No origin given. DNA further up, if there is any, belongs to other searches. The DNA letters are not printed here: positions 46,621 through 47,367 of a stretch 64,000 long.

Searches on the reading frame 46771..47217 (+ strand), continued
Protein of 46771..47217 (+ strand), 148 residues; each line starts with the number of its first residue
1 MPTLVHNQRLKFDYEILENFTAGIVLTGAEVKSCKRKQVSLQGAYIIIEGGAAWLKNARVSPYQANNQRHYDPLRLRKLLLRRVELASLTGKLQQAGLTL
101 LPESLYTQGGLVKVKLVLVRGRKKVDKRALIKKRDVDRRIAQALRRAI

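Call 29: find_encoding_contigs(protein=P0020, flank=1500, max_places=1)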
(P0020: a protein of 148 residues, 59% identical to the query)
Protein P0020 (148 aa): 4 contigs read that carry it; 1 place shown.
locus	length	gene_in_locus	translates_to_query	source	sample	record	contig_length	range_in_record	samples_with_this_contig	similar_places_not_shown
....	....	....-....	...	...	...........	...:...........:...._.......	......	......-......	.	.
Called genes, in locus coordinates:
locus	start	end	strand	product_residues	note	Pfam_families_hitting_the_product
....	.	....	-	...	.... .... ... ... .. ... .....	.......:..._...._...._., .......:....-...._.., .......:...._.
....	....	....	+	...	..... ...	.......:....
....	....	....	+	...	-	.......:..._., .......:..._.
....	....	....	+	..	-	-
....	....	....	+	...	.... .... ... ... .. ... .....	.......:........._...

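Call 30: find_encoding_contigs(protein=P0026, flank=1500, max_places=1)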
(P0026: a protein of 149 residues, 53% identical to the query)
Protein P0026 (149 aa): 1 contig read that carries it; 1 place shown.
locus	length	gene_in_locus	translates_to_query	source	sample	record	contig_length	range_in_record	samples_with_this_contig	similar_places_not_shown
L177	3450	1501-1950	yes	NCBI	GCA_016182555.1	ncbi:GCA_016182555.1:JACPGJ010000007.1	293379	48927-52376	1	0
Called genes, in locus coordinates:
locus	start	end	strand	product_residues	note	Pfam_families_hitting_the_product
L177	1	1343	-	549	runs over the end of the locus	PF03485:Arg_tRNA_synt_N, PF00750:tRNA-synt_1d, PF09334:tRNA-synt_1g (faint), PF05746:DALR_1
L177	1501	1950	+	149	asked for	PF01668:SmpB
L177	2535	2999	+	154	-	PF05198:IF3_N, PF00707:IF3_C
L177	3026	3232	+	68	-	PF01632:Ribosomal_L35p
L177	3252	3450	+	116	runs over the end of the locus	PF00453:Ribosomal_L20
